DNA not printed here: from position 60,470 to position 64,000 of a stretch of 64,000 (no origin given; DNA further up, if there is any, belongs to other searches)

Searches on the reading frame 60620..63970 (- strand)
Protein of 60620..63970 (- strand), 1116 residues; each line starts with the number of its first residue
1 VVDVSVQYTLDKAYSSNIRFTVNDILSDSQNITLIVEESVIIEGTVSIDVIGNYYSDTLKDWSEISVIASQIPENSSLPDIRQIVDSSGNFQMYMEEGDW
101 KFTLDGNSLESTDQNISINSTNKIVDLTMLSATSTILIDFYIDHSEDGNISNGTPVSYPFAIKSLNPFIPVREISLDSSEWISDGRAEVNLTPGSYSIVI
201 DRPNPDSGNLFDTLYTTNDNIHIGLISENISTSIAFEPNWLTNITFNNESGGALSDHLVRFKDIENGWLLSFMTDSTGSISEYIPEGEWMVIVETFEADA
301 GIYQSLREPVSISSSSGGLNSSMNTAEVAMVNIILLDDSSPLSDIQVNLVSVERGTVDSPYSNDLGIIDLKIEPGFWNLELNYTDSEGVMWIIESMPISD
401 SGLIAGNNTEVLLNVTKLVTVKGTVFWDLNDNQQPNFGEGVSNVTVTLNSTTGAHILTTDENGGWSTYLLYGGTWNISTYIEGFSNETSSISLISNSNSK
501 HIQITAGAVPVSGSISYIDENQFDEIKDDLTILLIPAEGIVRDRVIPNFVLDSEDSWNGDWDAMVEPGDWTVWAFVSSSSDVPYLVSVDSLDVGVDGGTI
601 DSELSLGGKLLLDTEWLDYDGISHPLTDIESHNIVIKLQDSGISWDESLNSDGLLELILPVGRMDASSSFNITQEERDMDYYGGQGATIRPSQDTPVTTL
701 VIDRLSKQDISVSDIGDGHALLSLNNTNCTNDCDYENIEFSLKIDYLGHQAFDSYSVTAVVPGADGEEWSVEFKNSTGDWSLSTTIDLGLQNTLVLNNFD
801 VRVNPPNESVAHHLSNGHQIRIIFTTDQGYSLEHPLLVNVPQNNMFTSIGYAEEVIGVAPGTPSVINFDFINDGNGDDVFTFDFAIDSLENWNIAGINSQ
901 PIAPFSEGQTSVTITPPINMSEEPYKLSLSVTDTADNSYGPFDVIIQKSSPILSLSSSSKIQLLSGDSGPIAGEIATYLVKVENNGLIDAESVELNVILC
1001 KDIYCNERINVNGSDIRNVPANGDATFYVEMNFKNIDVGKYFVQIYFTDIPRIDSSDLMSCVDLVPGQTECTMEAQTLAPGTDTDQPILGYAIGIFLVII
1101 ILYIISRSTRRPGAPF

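Call 97: search_protein_families(library=pfam, proteins=[window:60620-63970:-], max_evalue=0.00001)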
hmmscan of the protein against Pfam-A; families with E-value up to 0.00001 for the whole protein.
window:60620-63970:- (1116 aa): 1 family
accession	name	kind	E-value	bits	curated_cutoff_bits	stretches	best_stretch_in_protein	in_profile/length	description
PF13620.12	CarboxypepD_reg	-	3.1e-06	27.9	32.3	0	438-499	11-75/82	Carboxypeptidase regulatory-like domain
